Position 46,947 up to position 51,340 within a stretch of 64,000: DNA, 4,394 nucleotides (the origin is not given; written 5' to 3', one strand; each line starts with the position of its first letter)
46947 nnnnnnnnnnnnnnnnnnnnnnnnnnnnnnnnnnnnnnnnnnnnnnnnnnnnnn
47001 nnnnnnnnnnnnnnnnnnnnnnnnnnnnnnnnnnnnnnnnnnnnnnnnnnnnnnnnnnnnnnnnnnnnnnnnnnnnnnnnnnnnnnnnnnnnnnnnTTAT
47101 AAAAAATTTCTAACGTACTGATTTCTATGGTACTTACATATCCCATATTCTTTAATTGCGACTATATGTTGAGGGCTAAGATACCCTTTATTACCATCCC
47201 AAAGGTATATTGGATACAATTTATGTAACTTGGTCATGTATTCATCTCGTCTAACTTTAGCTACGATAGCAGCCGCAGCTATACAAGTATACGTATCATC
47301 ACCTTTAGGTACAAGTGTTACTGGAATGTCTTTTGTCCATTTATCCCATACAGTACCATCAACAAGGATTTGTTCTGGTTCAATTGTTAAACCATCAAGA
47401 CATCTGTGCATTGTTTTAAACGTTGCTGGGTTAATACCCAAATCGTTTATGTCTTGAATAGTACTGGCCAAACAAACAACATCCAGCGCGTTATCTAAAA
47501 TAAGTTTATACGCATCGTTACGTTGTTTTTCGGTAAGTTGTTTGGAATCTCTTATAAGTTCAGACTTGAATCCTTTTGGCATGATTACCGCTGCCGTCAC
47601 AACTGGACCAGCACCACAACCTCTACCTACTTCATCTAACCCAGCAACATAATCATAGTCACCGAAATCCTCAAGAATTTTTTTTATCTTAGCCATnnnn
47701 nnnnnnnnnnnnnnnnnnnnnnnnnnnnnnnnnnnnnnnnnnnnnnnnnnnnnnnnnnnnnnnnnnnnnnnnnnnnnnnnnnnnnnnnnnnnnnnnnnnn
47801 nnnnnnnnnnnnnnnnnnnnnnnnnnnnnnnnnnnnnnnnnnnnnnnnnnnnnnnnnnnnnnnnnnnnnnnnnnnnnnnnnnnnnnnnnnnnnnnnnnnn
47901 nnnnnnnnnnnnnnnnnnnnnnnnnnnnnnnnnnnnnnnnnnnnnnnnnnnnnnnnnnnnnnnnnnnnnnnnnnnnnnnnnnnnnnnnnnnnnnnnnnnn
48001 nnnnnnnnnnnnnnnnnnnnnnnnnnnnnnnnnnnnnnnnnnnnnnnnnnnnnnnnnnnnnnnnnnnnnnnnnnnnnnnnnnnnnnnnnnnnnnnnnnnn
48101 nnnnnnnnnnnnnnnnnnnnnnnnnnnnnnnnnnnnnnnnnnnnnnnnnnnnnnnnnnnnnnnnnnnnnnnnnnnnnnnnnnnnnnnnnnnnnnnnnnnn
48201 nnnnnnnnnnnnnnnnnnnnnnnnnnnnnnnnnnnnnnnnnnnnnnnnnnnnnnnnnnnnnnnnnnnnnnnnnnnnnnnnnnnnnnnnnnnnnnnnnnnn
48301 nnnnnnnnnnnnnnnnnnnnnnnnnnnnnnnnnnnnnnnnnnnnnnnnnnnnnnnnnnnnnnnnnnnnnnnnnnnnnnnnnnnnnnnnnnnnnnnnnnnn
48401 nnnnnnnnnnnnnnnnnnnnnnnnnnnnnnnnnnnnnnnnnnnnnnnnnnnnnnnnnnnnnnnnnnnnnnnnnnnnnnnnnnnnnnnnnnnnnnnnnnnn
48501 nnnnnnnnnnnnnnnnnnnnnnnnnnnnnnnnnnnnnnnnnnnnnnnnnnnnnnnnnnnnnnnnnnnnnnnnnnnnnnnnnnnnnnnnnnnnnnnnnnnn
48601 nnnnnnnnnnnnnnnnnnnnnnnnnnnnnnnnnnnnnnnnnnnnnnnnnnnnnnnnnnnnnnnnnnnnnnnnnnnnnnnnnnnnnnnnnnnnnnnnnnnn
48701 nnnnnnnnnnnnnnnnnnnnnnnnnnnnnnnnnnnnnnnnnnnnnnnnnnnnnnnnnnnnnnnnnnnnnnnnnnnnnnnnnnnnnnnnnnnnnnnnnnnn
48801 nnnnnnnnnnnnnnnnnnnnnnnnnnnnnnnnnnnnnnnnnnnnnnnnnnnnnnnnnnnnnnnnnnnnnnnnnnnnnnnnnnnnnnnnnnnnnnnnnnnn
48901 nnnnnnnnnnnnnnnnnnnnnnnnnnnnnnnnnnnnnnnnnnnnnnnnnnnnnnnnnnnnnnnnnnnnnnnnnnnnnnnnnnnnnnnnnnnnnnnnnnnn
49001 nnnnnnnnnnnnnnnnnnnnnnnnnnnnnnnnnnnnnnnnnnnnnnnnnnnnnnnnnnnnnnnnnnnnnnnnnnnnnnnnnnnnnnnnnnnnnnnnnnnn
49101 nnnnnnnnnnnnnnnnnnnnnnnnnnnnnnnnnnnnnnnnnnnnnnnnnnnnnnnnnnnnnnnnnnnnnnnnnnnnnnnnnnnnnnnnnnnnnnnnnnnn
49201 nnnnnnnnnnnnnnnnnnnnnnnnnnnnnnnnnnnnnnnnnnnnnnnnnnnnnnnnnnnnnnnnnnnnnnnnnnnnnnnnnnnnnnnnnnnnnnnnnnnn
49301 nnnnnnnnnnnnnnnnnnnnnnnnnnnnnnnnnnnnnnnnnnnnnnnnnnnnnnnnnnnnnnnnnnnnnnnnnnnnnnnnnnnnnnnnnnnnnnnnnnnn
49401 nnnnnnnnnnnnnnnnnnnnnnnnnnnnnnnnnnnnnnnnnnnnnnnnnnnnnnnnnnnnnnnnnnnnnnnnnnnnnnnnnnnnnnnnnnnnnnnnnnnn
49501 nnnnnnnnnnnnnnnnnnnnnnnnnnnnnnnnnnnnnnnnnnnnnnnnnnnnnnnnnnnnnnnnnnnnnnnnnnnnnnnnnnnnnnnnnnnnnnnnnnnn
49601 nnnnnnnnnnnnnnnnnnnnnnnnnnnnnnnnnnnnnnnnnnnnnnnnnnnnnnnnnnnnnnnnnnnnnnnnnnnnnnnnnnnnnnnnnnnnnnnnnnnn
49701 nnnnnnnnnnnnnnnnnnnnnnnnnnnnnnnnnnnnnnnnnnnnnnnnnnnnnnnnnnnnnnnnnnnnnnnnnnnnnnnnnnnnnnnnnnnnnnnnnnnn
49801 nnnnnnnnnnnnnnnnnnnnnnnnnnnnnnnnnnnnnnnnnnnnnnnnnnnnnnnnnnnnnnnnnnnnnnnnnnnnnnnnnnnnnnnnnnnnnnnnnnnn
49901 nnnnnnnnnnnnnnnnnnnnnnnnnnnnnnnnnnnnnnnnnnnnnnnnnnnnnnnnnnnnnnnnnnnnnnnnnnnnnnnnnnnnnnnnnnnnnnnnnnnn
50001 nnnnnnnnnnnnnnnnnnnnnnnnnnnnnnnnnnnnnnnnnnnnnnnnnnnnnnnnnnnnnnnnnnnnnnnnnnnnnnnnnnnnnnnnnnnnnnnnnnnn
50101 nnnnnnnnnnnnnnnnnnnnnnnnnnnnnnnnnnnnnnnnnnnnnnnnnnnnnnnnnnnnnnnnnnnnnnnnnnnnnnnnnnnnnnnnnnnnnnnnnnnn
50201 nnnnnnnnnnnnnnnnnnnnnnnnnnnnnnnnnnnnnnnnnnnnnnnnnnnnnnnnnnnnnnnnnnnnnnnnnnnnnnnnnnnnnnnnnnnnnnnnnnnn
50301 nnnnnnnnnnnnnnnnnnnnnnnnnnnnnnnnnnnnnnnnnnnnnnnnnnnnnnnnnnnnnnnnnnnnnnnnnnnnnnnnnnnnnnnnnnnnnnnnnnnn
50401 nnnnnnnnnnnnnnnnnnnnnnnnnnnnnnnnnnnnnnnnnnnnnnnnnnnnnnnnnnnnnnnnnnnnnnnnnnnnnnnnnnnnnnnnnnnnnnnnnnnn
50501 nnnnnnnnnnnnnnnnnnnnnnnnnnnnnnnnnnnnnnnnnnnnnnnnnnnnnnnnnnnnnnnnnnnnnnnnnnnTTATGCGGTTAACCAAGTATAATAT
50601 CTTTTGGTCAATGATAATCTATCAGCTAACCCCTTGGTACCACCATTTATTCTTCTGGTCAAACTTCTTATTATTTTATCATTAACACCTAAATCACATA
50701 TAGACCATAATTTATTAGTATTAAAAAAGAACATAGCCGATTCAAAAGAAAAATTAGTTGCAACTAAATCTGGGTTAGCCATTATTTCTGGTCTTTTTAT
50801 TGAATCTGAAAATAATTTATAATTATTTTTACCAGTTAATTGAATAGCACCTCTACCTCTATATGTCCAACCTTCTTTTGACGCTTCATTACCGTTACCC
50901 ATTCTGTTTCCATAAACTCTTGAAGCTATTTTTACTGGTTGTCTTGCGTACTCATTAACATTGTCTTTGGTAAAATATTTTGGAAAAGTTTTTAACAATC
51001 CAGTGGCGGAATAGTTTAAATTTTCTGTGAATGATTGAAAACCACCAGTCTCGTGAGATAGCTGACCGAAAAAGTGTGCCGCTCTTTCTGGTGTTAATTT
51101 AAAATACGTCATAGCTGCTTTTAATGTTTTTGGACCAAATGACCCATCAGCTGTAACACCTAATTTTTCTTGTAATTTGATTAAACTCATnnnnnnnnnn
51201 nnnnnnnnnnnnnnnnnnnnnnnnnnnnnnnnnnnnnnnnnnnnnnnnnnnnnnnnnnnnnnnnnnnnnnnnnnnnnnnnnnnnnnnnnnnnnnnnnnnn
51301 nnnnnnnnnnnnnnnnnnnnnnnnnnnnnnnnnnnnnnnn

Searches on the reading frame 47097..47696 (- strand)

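Call 11: search_protein_families(library=phrogs, proteins=[window:47097-47696:-], max_evalue=0.001)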
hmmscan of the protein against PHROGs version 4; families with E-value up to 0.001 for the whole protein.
window:47097-47696:- (199 aa): 1 family
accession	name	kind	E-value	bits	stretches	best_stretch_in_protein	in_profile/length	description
phrog_19422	-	unknown function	3e-39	136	1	16-194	2-179/188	-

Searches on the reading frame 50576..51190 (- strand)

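Call 11: search_protein_families(library=phrogs, proteins=[window:50576-51190:-], max_evalue=0.001)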
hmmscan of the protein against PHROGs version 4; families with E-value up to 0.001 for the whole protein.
window:50576-51190:- (204 aa): 8 families
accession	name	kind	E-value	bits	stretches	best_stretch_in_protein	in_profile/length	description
phrog_181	-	lysis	2.8e-60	206.2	1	23-202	355-530/769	endolysin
phrog_9506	-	lysis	2.2e-21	77.9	2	90-194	69-185/330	endolysin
phrog_26317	-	unknown function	2.3e-20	73.7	1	84-199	6-114/119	-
phrog_14712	-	moron, auxiliary metabolic gene and host takeover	1.3e-19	71.5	1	93-197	74-182/322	chitinase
phrog_3201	-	tail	3.4e-14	52.5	1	21-199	2023-2201/2408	tail fiber protein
phrog_317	-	lysis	2e-09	38.1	1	33-194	227-351/492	endolysin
phrog_1519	-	lysis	1.1e-08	35.7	1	79-192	251-370/502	endolysin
phrog_34417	-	unknown function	4.3e-08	33.7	1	93-183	74-171/326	-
